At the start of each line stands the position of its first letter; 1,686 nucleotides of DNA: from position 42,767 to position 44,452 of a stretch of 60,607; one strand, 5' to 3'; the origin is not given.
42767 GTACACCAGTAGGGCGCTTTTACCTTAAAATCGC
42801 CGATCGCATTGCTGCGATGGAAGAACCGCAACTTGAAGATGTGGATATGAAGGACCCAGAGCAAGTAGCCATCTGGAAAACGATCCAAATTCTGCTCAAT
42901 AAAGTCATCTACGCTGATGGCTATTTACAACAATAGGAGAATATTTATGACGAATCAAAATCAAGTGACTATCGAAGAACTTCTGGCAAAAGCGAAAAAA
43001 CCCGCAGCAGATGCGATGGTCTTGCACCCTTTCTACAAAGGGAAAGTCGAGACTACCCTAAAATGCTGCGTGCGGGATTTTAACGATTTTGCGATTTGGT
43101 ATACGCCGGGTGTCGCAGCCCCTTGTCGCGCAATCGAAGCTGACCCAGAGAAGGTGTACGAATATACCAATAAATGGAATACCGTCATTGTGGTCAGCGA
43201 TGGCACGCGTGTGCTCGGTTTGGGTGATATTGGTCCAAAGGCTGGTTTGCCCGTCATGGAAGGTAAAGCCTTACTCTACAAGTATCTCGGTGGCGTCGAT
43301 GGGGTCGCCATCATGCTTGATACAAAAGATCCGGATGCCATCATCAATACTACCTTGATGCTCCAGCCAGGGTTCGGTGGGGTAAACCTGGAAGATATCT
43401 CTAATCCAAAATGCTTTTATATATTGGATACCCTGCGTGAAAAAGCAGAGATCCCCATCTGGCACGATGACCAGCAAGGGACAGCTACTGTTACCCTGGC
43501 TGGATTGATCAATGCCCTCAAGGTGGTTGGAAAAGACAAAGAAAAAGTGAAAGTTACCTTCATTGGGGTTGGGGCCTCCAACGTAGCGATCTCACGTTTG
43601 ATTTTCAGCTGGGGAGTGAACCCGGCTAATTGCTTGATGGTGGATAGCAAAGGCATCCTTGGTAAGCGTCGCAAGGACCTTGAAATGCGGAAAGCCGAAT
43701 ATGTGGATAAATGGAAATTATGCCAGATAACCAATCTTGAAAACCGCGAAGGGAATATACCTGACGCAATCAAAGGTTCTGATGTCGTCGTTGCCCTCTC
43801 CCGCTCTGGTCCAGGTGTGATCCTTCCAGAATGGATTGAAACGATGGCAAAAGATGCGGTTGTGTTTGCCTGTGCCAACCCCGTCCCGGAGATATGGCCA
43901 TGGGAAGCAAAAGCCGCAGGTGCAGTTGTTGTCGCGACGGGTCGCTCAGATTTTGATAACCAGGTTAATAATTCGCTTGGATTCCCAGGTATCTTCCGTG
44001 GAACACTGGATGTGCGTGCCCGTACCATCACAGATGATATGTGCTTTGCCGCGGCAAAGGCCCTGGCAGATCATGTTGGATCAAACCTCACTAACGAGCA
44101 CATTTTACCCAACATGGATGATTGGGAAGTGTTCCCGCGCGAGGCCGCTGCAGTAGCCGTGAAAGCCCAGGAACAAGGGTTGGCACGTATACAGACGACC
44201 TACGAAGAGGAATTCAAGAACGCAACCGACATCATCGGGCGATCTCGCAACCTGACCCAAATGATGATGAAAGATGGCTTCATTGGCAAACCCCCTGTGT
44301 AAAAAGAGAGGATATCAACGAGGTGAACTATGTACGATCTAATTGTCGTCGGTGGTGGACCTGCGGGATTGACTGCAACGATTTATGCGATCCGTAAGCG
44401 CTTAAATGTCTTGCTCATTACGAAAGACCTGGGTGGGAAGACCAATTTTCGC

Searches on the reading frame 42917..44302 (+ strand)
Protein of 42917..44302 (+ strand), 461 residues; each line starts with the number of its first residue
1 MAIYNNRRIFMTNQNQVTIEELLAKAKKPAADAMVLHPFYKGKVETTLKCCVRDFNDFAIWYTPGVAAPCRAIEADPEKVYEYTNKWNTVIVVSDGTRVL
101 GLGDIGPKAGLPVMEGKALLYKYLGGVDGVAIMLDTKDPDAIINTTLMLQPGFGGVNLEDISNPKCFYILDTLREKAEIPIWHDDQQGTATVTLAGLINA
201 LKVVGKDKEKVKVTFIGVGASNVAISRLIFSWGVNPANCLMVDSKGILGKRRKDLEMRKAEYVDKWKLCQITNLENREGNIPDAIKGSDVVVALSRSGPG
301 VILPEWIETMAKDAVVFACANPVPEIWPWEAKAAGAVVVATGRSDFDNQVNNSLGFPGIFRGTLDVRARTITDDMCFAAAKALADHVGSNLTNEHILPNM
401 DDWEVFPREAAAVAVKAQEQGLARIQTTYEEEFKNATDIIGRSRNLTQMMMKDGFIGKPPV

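Call 4: search_protein_families(library=pfam, proteins=[window:42917-44302:+], max_evalue=0.01)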
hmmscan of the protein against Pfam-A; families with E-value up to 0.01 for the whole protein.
window:42917-44302:+ (461 aa): 2 families
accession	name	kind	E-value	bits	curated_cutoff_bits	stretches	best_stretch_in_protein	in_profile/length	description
PF00390.24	malic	-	9.5e-29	100.9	23.1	1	43-174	3-182/182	Malic enzyme, N-terminal domain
PF03949.21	Malic_M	-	3.4e-22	79.4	23.5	1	187-409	2-248/258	Malic enzyme, NAD binding domain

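Call 26: search_solved_structures(query=window:42917-44302:+, max_evalue=0.00001, show_alignments=2)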
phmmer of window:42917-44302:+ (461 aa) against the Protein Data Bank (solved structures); distinct sequences matched with E-value up to 0.00001: 36.
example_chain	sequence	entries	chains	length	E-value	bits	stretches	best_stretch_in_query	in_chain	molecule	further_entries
3nv9_A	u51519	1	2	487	3.2e-127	427.9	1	32-451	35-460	Malic enzyme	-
1ww8_A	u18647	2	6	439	8.5e-127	426.5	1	41-428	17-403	malate oxidoreductase | 439aa long hypothetical malate oxidoreductase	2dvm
5cee_A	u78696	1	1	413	3.9e-104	351.8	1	32-424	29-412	NAD-dependent malic enzyme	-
2a9f_A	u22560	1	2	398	3.9e-98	332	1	40-400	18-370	putative malic enzyme ((S)-malate:NAD+ oxidoreductase (decarboxylating))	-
2hae_A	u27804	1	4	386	1.1e-96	327.3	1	31-412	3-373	Malate oxidoreductase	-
1vl6_A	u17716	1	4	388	4.8e-96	325.2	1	31-406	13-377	malate oxidoreductase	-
6zn4_A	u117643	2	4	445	2.7e-89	302.9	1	31-385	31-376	NADP-dependent malate dehydrogenase,Malate dehydrogenase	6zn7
6zng_A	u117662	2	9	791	1.3e-88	300.7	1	31-385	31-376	NADP-dependent malate dehydrogenase,Malate dehydrogenase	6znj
9kru_A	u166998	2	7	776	8.4e-88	298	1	33-385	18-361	NADP-dependent malic enzyme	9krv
9m2i_A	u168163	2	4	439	1.9e-84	286.9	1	34-387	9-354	NADP-dependent malic enzyme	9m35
8jzo_A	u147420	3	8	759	1.2e-83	284.3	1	34-387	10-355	NADP-dependent malic enzyme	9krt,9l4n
9krw_A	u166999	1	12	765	1.2e-83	284.3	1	34-387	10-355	NADP-dependent malic enzyme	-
5ou5_A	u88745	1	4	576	1e-23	86.7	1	156-424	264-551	Malic enzyme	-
9e6m_A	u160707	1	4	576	1.1e-23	86.7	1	156-424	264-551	Malic enzyme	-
6c7n_A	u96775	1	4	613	6.4e-23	84.1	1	156-424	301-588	Malic enzyme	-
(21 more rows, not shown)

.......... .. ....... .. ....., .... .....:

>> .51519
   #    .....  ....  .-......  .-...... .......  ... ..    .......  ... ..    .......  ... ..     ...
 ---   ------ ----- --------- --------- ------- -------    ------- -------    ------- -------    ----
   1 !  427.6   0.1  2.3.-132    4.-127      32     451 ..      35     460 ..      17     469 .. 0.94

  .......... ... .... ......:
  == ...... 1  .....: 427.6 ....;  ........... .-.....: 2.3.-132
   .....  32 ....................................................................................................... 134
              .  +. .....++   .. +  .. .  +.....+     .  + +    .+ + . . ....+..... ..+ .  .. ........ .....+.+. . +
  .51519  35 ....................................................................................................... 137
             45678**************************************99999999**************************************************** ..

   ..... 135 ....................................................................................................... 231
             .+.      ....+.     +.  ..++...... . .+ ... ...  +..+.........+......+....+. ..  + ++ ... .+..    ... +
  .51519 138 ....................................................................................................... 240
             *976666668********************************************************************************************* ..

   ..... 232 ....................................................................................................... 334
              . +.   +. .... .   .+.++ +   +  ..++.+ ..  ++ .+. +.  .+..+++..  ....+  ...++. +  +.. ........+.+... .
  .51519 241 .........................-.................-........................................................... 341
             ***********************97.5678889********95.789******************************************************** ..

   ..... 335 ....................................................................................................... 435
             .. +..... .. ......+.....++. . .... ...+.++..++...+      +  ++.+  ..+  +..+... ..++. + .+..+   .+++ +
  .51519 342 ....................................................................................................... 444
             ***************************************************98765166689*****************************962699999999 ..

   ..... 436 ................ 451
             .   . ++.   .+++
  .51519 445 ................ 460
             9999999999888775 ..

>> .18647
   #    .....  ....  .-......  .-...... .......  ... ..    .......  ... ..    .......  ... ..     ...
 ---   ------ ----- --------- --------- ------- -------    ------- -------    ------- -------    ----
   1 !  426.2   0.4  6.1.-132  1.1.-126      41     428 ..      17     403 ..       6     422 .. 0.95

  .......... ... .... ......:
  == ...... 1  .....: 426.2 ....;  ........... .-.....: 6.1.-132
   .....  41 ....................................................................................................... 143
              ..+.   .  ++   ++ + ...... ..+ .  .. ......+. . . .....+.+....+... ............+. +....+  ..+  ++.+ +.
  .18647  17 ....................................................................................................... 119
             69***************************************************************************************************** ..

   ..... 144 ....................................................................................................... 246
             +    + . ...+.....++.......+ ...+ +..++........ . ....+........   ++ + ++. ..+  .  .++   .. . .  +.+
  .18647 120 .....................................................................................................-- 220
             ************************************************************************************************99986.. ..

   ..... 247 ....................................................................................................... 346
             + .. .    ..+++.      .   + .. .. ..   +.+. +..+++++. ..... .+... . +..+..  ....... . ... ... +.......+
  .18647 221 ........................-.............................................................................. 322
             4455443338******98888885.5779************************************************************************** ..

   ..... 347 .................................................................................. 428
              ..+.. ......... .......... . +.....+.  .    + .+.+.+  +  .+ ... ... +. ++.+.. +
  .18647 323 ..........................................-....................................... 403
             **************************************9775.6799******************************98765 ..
